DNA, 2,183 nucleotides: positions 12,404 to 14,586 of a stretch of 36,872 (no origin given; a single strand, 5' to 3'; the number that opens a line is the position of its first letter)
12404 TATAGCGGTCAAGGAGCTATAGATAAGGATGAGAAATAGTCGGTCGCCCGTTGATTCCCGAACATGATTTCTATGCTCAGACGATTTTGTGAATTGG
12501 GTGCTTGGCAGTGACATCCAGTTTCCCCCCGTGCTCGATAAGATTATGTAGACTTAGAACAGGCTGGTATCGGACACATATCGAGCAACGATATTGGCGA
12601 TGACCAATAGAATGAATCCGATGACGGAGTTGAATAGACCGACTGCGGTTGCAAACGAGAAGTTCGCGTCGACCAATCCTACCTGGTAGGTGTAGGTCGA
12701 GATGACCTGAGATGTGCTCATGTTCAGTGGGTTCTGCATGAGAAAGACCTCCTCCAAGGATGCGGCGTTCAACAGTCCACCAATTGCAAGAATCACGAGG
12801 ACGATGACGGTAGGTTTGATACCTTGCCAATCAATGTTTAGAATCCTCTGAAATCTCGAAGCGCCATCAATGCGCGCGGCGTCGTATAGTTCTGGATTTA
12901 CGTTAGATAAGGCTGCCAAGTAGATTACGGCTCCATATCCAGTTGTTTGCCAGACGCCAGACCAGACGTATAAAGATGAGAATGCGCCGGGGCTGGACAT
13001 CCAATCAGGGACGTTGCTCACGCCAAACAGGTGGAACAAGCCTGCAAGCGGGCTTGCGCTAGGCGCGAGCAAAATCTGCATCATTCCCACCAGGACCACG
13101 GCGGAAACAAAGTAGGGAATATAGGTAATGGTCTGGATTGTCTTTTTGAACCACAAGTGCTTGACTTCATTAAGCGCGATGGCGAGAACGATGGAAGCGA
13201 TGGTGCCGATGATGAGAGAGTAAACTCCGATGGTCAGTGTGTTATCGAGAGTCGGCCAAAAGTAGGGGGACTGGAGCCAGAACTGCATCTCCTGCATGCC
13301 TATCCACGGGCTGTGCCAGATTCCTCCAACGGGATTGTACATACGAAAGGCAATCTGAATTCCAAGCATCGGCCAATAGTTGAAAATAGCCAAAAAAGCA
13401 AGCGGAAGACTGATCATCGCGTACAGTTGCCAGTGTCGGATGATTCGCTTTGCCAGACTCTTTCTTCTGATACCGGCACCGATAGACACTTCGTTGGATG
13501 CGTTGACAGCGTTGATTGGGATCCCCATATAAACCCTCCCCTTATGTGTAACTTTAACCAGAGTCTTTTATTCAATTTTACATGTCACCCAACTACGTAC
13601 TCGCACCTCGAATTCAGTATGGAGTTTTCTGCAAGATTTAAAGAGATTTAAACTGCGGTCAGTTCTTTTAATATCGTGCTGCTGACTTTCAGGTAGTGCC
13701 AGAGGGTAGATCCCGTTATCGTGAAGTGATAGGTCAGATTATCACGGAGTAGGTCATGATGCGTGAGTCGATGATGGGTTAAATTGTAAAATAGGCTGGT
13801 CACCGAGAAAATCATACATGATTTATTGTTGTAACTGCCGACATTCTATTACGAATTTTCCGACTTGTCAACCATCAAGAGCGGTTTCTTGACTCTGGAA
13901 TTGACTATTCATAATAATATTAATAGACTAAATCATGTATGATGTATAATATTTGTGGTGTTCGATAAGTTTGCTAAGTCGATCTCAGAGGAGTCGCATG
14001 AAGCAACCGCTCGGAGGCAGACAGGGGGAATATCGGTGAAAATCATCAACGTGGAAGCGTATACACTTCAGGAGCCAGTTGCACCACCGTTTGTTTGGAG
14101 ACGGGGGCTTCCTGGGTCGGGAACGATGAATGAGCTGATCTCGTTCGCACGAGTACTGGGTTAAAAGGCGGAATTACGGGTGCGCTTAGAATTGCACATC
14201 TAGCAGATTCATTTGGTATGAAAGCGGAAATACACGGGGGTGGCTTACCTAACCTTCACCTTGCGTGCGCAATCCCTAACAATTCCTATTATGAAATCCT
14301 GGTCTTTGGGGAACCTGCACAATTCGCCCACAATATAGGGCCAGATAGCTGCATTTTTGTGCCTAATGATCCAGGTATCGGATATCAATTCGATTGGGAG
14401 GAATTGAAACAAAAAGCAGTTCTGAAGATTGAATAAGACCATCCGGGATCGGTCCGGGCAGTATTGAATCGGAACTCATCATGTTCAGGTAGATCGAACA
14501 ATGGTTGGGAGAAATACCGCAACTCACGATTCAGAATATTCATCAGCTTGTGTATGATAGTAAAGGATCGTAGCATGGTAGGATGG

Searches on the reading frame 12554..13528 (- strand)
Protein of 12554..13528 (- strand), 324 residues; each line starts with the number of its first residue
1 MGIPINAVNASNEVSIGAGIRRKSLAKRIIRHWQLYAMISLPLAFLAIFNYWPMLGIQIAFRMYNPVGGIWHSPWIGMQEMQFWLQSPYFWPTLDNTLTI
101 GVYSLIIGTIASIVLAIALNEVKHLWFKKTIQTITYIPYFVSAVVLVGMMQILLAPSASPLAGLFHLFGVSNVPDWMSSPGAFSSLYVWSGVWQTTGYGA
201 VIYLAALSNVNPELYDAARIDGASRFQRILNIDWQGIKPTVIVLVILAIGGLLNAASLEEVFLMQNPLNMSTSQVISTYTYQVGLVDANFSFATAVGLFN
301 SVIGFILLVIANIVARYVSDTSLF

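Call 7: search_protein_families(library=pfam, proteins=[window:12554-13528:-])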
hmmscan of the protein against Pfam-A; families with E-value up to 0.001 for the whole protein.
window:12554-13528:- (324 aa): 1 family
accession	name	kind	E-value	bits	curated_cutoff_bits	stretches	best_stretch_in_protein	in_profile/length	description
PF00528.27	BPD_transp_1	-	1.8e-17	64.1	26.4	1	109-317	2-181/184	Binding-protein-dependent transport system inner membrane component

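Call 45: find_homologous_proteins(query=window:12554-13528:-, max_evalue=1e-60)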
Query window:12554-13528:- (324 aa): 5101 proteins with E <= 1e-60 among 8000 candidates; the best 120 are listed.
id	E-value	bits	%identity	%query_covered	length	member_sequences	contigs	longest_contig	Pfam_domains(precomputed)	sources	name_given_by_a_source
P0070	2.0e-207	706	100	100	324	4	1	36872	PF00528.28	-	-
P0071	2.2e-180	617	85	100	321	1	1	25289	PF00528.28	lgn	-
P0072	4.9e-164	563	77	100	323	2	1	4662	PF00528.28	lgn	-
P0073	1.5e-163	562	81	93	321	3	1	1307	PF00528.28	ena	-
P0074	6.1e-163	560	78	99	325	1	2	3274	PF00528.28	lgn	-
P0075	2.1e-158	545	76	98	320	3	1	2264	PF00528.28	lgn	-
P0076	1.2e-150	519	71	96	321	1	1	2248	PF00528.28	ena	-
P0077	8.0e-149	513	71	94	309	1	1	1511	PF00528.28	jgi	-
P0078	2.5e-146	505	73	94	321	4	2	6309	PF00528.28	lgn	-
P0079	6.0e-146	504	70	99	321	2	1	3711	PF00528.28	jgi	jgi:putative aldouronate transport system permease protein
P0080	1.3e-144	499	71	94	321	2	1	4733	PF00528.28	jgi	jgi:putative aldouronate transport system permease protein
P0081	1.7e-144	499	72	92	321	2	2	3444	PF00528.28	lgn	-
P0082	4.8e-144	498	72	94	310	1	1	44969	PF00528.28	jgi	jgi:putative aldouronate transport system permease protein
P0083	5.5e-143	494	69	97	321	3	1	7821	PF00528.28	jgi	jgi:putative aldouronate transport system permease protein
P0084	1.2e-141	490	70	94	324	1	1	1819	PF00528.28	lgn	-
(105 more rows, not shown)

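Call 46: find_encoding_contigs(protein=P0071, flank=10000, max_places=2)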
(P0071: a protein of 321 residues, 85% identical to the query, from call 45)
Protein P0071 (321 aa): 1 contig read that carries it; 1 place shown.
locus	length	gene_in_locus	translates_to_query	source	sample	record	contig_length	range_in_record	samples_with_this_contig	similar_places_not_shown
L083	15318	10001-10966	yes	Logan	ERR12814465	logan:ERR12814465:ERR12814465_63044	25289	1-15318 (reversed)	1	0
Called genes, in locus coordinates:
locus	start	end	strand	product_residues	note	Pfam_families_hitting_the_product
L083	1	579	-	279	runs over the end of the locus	PF00528:BPD_transp_1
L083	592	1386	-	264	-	PF00528:BPD_transp_1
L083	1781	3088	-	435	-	PF01547:SBP_bac_1, PF13416:SBP_bac_8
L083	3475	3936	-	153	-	PF02502:LacAB_rpiB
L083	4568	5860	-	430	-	PF01120:Alpha_L_fucos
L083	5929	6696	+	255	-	PF00392:GntR, PF07729:FCD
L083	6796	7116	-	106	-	PF05336:rhaM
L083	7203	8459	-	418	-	PF01120:Alpha_L_fucos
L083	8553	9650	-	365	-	PF02746:MR_MLE_N, PF13378:MR_MLE_C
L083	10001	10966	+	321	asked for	PF00528:BPD_transp_1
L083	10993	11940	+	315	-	-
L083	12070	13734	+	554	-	-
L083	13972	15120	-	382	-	PF07291:MauE, PF00085:Thioredoxin (faint), PF00578:AhpC-TSA, PF08534:Redoxin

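Call 47: find_encoding_contigs(protein=P0082, flank=10000, max_places=2)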
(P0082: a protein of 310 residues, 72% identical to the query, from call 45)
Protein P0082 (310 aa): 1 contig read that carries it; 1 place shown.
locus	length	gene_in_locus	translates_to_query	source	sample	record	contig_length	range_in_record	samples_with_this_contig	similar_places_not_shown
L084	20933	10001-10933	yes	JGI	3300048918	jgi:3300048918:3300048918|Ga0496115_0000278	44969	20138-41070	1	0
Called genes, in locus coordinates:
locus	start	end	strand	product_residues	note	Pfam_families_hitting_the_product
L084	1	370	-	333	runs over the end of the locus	PF00532:Peripla_BP_1, PF13407:Peripla_BP_4, PF13377:Peripla_BP_3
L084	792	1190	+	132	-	PF05025:RbsD_FucU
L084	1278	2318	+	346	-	PF08240:ADH_N, PF00107:ADH_zinc_N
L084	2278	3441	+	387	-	PF00248:Aldo_ket_red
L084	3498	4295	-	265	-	PF11975:Glyco_hydro_4C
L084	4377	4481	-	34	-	-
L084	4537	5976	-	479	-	PF01120:Alpha_L_fucos, PF16757:Fucosidase_C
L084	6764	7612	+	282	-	PF00532:Peripla_BP_1, PF13407:Peripla_BP_4, PF13377:Peripla_BP_3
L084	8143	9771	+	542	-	PF01547:SBP_bac_1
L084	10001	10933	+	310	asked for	PF00528:BPD_transp_1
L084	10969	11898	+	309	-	-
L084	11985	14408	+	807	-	PF13802:Gal_mutarotas_2 (weak), PF01055:Glyco_hydro_31_2nd, PF21365:Glyco_hydro_31_3rd, PF17137:DUF5110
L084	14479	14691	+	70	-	-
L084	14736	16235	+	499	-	PF01120:Alpha_L_fucos, PF16757:Fucosidase_C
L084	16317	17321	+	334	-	PF00248:Aldo_ket_red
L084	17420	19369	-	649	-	PF00432:Prenyltrans (faint), PF13249:SQHop_cyclase_N, PF07678:TED_complement (faint), PF13243:SQHop_cyclase_C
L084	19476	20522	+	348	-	PF04055:Radical_SAM, PF11946:DUF3463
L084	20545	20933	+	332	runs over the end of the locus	PF01073:3Beta_HSD, PF01370:Epimerase, PF02719:Polysacc_synt_2 (faint), PF05368:NmrA, PF07993:NAD_binding_4 (faint), PF13460:NAD_binding_10, PF16363:GDP_Man_Dehyd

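Call 48: find_encoding_contigs(protein=P0072, flank=5000, max_places=2)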
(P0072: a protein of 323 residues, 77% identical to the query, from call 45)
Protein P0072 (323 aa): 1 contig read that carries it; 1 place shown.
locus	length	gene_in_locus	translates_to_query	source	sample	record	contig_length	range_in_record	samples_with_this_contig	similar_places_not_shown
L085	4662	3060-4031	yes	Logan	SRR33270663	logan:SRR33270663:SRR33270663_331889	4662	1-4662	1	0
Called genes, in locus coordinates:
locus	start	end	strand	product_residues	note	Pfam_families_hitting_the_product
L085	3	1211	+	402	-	?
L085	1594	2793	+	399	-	PF07690:MFS_1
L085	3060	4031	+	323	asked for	PF00528:BPD_transp_1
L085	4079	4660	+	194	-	?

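Call 51: find_encoding_contigs(protein=P0074, flank=5000, max_places=2)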
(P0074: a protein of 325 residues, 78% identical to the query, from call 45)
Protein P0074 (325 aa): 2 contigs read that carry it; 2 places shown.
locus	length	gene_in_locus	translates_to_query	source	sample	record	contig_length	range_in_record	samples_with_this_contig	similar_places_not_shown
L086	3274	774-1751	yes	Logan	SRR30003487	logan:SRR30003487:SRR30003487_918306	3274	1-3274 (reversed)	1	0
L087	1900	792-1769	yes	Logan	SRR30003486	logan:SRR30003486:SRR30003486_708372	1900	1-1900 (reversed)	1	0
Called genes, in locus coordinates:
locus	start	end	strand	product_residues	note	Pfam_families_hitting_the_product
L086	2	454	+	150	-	?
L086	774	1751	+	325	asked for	PF00528:BPD_transp_1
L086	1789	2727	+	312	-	-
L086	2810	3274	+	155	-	?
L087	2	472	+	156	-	?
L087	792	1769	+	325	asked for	PF00528:BPD_transp_1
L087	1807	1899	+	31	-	?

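Call 52: find_encoding_contigs(protein=P0078, flank=6000, max_places=2)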
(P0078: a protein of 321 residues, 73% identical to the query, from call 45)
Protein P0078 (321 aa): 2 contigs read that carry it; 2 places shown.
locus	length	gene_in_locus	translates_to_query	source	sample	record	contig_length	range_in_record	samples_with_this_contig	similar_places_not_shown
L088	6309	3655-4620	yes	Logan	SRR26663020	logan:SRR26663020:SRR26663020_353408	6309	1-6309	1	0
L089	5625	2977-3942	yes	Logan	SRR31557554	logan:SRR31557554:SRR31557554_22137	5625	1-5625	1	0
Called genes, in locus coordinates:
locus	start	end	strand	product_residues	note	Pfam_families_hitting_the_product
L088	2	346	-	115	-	?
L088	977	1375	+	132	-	PF05025:RbsD_FucU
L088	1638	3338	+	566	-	-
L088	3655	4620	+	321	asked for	PF00528:BPD_transp_1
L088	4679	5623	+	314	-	-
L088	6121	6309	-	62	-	?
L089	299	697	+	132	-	PF05025:RbsD_FucU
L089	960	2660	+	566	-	-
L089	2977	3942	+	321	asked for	PF00528:BPD_transp_1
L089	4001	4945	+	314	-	-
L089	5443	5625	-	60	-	?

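Call 53: find_encoding_contigs(protein=P0083, flank=8000, max_places=2)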
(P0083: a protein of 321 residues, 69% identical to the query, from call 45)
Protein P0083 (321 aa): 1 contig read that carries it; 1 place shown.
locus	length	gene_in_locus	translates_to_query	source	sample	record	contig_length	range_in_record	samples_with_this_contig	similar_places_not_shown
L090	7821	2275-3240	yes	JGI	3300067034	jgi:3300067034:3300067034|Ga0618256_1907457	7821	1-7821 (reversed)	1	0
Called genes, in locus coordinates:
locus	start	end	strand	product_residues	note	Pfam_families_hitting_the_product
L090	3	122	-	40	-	?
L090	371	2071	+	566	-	-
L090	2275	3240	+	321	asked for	PF00528:BPD_transp_1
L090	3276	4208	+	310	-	PF00528:BPD_transp_1 (weak)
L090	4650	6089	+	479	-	PF01120:Alpha_L_fucos, PF16757:Fucosidase_C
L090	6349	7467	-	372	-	PF02746:MR_MLE_N, PF13378:MR_MLE_C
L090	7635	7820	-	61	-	?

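Call 73: search_protein_families(library=pfam, proteins=[L083:6796-7116:-, L083:3475-3936:-])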
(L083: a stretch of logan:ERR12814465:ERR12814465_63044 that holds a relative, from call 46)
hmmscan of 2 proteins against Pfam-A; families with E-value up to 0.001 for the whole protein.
L083:6796-7116:- (106 aa): 1 family
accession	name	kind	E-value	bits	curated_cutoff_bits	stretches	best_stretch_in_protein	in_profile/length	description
PF05336.19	rhaM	-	4.6e-34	117.2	23.4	1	3-106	1-105/105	L-rhamnose mutarotase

L083:3475-3936:- (153 aa): 1 family
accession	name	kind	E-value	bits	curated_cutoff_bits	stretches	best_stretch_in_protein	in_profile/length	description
PF02502.23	LacAB_rpiB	-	7.4e-49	165.7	24.7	1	3-141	1-138/138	Ribose/Galactose Isomerase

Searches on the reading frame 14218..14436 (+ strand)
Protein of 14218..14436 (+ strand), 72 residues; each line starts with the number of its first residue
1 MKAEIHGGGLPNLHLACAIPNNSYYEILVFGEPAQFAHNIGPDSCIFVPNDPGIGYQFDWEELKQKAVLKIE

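Call 9: search_protein_families(library=pfam, proteins=[window:14218-14436:+])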
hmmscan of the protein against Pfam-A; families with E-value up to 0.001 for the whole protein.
window:14218-14436:+ (72 aa): 1 family
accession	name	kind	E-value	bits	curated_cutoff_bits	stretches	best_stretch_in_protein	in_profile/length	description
PF13378.12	MR_MLE_C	-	0.0006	20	29.4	1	10-61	162-218/219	Enolase C-terminal domain-like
